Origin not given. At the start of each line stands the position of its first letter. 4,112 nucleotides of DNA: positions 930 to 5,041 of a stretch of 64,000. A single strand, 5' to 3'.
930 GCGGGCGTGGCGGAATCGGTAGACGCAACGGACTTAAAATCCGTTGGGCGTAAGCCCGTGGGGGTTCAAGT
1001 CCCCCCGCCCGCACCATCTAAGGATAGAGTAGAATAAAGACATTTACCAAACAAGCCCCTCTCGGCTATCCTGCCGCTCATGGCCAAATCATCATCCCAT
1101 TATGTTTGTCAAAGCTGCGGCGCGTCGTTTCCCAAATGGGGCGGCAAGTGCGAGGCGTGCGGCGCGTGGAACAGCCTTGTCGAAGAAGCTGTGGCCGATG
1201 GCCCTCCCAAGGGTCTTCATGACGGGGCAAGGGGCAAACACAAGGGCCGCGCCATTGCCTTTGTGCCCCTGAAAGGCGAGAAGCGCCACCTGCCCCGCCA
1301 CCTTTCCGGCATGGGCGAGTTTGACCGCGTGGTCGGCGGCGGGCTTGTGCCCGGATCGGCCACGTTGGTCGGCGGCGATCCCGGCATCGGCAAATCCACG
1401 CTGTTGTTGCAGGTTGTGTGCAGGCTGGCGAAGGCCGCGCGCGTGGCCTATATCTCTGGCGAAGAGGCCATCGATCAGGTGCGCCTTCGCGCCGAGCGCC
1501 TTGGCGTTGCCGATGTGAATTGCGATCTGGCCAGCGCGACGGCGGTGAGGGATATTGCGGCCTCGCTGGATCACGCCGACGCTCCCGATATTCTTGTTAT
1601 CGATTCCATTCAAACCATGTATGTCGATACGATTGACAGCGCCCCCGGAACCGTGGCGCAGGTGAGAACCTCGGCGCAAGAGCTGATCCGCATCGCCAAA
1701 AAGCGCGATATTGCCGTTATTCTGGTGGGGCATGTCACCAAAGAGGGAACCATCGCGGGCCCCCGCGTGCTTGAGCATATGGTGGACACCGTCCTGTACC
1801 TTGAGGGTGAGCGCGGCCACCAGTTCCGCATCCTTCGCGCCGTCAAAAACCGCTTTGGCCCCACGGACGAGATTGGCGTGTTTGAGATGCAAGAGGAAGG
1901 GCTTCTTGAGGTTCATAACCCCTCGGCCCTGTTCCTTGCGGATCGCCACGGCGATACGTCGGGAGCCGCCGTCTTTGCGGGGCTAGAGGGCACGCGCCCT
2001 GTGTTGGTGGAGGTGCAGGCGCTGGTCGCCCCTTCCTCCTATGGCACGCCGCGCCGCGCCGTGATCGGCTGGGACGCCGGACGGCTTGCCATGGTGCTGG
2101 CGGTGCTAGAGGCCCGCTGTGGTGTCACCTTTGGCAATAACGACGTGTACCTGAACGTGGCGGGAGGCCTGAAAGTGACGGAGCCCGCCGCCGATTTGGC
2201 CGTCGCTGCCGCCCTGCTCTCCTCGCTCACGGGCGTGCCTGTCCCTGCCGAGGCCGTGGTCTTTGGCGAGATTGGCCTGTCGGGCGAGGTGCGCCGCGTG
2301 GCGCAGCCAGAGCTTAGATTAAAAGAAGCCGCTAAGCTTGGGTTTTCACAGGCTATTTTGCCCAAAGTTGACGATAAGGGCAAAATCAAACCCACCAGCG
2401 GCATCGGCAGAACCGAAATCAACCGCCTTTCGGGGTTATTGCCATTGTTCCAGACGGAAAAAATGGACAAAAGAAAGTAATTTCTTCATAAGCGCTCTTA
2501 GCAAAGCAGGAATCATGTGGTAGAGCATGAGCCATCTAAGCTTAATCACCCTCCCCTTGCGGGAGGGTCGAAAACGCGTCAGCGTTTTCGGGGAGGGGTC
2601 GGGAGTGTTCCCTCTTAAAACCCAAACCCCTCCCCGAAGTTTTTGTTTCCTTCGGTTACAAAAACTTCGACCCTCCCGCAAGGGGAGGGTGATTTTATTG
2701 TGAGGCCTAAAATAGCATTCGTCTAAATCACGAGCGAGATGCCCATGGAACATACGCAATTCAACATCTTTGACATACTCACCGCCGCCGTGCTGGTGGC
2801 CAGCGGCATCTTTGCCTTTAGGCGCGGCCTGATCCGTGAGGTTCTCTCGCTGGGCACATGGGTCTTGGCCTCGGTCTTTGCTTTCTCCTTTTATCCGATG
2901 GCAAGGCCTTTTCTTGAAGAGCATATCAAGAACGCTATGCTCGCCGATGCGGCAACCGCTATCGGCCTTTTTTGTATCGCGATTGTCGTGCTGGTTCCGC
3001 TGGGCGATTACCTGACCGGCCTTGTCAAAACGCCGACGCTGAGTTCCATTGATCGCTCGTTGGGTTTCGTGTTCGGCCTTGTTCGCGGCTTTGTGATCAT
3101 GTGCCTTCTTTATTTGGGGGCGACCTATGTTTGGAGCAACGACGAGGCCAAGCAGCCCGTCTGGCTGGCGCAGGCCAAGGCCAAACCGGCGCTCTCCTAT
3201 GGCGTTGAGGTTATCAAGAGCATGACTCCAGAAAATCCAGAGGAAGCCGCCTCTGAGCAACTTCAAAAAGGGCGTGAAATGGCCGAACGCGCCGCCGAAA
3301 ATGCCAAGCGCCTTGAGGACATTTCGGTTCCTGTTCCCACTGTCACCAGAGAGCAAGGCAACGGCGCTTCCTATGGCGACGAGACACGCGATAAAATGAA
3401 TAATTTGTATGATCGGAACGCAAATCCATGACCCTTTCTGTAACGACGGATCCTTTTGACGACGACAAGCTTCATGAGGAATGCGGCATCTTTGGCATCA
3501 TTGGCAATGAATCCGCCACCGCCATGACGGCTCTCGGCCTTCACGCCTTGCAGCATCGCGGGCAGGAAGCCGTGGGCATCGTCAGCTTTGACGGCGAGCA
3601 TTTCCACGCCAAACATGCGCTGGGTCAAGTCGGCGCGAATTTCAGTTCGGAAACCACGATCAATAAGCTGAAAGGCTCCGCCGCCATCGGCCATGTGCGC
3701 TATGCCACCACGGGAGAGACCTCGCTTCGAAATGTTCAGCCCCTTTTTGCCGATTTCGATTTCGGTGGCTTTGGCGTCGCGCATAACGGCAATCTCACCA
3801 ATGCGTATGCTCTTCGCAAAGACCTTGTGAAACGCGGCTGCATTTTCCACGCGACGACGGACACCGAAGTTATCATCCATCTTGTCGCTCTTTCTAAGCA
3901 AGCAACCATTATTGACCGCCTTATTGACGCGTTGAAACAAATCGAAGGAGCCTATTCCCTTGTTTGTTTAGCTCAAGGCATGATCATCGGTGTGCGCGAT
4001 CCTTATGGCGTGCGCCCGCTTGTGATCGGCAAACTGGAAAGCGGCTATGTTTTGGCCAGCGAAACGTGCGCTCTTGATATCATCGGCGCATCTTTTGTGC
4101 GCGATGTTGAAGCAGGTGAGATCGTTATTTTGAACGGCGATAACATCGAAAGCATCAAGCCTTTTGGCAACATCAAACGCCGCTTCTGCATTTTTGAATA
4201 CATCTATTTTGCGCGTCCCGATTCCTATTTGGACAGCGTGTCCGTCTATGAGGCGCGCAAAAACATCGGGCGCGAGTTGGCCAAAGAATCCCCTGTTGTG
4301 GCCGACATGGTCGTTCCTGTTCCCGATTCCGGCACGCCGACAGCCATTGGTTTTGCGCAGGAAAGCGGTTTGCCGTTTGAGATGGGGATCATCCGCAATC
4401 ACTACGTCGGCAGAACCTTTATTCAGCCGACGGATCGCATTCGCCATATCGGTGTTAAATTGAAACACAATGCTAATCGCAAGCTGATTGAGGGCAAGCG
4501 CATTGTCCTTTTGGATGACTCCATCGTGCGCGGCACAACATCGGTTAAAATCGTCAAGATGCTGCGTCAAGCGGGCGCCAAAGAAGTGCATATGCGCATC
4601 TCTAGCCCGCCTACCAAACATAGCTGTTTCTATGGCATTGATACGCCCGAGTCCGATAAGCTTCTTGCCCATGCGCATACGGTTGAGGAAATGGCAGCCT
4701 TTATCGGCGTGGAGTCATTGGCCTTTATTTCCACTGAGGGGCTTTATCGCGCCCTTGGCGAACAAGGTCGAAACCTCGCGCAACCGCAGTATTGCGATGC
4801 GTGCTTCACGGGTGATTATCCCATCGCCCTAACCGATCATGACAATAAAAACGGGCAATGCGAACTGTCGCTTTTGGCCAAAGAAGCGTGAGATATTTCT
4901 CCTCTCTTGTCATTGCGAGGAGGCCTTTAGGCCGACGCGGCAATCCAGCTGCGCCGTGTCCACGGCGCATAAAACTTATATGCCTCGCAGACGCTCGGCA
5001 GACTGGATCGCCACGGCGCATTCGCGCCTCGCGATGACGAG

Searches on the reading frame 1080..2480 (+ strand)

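Call 77: search_protein_families(library=pfam, proteins=[window:1080-2480:+], max_evalue=0.00001)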
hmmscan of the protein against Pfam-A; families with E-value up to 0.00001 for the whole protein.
window:1080-2480:+ (466 aa): 5 families
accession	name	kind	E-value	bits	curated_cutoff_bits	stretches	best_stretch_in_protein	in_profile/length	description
PF06745.19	ATPase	-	4.5e-15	56.1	26.6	1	77-143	4-72/231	KaiC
PF13481.12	AAA_25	-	2.2e-14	54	27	1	85-223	26-194/195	AAA domain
PF18073.7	Zn_ribbon_LapB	-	2.6e-10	40.3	25.7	1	8-35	1-28/28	Rubredoxin metal binding domain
PF13541.12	ChlI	-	5.3e-09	36.5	27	1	342-429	32-119/121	Subunit ChlI of Mg-chelatase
PF03796.21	DnaB_C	-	2.4e-06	27.6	27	0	76-137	4-66/255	DnaB-like helicase C terminal domain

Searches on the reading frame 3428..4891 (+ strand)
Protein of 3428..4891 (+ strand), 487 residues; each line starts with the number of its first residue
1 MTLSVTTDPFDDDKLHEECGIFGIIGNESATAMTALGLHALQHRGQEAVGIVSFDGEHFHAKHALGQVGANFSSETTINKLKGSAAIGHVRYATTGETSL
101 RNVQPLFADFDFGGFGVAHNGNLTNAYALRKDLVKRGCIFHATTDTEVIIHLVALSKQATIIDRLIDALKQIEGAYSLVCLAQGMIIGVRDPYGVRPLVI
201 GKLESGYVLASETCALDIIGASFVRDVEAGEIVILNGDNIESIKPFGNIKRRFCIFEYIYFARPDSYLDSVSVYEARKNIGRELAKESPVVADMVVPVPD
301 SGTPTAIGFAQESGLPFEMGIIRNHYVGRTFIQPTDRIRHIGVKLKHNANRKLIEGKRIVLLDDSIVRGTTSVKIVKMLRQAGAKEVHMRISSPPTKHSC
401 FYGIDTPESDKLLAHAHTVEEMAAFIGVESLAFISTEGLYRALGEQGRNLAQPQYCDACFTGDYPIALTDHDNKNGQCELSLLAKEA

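Call 77: search_protein_families(library=pfam, proteins=[window:3428-4891:+], max_evalue=0.00001)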
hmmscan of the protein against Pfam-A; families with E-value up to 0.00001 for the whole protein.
window:3428-4891:+ (487 aa): 3 families
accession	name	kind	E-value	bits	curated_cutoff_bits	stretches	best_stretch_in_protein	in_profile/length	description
PF13522.11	GATase_6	-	8.7e-17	61.8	27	1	82-212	9-130/130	Glutamine amidotransferase domain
PF13537.11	GATase_7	-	1.7e-16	60.8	25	1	100-216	10-121/123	Glutamine amidotransferase domain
PF00156.33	Pribosyltran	-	3.3e-06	26.9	26.3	1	293-389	31-120/158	Phosphoribosyl transferase domain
